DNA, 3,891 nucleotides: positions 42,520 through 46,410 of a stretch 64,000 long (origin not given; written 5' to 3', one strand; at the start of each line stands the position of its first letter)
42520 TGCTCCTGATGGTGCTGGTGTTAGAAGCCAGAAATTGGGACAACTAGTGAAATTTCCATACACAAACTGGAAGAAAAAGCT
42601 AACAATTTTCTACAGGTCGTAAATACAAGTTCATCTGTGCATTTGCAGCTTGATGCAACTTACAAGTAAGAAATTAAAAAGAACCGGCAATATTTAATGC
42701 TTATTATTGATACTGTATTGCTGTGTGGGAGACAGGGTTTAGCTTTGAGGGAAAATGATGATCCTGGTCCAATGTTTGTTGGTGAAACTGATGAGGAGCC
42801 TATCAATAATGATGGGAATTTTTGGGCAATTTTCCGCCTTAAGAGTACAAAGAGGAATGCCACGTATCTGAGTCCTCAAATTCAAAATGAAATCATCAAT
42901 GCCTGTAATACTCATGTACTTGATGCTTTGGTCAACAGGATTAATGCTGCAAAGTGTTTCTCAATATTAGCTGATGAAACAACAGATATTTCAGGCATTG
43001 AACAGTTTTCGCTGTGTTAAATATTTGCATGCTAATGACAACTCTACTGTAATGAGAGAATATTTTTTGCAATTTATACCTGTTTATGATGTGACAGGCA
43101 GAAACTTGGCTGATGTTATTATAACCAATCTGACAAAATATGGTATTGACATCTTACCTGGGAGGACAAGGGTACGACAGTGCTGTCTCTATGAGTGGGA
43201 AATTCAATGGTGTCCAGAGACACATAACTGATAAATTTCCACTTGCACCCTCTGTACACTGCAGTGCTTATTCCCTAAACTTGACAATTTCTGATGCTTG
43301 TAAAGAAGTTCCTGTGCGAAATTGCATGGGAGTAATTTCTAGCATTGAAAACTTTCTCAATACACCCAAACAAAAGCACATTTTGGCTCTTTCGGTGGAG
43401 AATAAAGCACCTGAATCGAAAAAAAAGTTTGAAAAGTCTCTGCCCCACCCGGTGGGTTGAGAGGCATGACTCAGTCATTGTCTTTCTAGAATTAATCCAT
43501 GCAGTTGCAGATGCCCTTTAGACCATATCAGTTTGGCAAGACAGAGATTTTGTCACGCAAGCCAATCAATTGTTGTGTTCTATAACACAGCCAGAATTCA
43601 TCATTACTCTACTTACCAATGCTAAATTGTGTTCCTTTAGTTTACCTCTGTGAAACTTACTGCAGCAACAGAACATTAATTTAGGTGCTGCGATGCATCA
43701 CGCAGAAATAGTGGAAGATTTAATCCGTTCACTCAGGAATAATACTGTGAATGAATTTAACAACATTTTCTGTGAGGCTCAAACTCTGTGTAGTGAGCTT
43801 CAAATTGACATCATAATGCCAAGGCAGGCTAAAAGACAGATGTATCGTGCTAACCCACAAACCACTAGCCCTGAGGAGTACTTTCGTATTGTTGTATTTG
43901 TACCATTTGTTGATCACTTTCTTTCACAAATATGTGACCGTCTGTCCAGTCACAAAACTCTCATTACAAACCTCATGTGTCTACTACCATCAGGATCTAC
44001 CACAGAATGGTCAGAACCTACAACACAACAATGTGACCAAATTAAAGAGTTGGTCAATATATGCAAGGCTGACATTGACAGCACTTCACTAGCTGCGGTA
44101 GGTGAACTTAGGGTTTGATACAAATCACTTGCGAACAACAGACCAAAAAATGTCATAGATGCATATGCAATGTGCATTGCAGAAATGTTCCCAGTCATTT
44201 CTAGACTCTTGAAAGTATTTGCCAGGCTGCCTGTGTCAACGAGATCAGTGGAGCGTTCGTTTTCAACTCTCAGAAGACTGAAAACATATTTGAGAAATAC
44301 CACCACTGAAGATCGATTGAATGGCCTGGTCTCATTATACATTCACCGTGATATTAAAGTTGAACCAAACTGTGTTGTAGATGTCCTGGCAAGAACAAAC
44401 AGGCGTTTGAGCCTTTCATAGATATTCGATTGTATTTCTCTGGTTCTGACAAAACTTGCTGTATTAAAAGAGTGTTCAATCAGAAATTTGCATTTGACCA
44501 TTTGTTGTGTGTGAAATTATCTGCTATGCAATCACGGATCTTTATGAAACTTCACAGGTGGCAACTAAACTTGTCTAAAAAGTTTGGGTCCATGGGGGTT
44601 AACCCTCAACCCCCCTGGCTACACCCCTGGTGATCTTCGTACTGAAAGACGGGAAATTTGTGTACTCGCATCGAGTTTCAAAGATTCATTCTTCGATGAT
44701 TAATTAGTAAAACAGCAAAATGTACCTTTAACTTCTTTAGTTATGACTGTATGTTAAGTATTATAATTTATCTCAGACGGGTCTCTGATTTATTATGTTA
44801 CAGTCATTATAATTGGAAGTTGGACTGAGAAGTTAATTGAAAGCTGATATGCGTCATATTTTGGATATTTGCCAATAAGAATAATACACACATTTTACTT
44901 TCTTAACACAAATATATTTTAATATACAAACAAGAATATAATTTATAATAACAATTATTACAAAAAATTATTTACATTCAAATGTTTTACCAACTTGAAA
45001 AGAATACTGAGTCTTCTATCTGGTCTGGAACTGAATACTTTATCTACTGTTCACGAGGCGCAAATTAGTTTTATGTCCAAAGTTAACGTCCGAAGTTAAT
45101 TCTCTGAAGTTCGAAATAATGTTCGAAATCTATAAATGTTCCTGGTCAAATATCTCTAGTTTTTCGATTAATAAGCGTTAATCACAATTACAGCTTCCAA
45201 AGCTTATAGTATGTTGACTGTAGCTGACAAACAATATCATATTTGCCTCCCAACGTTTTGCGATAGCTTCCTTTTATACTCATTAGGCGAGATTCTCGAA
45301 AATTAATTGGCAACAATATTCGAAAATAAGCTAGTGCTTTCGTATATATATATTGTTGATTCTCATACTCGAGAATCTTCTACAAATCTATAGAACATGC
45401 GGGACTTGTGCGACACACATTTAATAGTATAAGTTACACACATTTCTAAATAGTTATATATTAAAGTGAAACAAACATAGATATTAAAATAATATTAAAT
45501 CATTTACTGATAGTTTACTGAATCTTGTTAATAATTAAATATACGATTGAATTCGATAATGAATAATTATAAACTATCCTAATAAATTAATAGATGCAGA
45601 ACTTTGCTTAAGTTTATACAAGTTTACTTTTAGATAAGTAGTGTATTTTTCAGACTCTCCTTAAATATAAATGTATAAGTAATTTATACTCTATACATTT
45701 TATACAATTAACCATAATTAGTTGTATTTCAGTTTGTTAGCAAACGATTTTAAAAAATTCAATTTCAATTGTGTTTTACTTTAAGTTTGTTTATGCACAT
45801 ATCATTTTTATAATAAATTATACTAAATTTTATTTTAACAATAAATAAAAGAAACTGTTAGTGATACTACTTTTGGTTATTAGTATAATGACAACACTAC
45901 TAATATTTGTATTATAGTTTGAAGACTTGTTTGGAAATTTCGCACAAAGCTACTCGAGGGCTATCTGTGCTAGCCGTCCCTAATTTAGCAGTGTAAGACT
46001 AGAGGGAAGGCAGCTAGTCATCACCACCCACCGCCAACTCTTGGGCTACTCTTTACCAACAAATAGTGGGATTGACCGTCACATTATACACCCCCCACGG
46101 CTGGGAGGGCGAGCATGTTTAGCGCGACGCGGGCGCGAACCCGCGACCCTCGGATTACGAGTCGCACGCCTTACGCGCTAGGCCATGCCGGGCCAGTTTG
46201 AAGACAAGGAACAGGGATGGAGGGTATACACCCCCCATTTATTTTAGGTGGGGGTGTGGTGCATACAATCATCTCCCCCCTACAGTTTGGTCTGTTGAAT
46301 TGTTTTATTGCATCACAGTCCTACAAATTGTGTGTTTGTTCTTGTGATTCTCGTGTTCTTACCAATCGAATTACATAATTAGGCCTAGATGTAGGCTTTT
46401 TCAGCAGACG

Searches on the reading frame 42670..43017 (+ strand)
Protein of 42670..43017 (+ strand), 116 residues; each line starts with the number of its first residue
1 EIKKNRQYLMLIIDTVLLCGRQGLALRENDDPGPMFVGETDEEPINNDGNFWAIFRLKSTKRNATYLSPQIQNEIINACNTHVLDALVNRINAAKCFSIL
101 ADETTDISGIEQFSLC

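Call 32: search_protein_families(library=pfam, proteins=[window:42670-43017:+], max_evalue=0.01)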
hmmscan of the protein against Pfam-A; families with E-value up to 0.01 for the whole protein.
window:42670-43017:+ (116 aa): 1 family
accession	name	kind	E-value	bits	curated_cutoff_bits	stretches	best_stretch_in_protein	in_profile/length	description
PF14291.11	DUF4371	-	0.0013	19.1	32.1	1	57-114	116-172/237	Domain of unknown function (DUF4371)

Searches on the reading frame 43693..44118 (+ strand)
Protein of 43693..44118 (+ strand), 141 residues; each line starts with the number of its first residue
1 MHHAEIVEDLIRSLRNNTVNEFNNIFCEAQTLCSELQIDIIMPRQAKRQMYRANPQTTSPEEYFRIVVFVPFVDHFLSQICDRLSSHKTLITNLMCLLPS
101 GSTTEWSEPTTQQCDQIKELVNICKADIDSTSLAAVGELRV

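Call 11: search_protein_families(library=pfam, proteins=[window:43693-44115:+], max_evalue=0.01)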
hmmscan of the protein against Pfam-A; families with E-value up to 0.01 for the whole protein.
seq(141 aa): 0 families

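Call 15: find_encoding_contigs(protein=window:43693-44118:+, flank=3000, max_places=5)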
Protein window:43693-44118:+ (141 aa): no gene with exactly this product is on record in the collection.

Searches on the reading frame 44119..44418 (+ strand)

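Call 32: search_protein_families(library=pfam, proteins=[window:44119-44418:+], max_evalue=0.01)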
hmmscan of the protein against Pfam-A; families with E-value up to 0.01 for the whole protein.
window:44119-44418:+ (100 aa): 1 family
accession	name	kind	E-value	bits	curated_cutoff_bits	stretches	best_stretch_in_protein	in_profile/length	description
PF05699.19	Dimer_Tnp_hAT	-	4.3e-08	33.3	21.4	1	24-78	31-83/84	hAT family C-terminal dimerisation region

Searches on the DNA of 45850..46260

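Call 53: search_rna_families(source=window, start=45850, end=46260, threshold=evalue, max_evalue=1, show_alignments=1)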
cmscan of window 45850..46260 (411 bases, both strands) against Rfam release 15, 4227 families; matches with E-value up to 1: 3.
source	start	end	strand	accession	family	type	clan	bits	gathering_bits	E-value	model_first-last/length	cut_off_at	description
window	46129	46185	-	RF00005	tRNA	Gene; tRNA;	CL00001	20.8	29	0.071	8-63/71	no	tRNA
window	45856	45955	-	RF01932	bxd_4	Gene; lncRNA;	-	18.6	40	0.48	1-106/106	no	Bithoraxoid conserved region 4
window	46128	46239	+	RF00166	PrrB_RsmZ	Gene; sRNA;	CL00106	14.1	44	0.51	1-133/133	no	PrrB/RsmZ RNA family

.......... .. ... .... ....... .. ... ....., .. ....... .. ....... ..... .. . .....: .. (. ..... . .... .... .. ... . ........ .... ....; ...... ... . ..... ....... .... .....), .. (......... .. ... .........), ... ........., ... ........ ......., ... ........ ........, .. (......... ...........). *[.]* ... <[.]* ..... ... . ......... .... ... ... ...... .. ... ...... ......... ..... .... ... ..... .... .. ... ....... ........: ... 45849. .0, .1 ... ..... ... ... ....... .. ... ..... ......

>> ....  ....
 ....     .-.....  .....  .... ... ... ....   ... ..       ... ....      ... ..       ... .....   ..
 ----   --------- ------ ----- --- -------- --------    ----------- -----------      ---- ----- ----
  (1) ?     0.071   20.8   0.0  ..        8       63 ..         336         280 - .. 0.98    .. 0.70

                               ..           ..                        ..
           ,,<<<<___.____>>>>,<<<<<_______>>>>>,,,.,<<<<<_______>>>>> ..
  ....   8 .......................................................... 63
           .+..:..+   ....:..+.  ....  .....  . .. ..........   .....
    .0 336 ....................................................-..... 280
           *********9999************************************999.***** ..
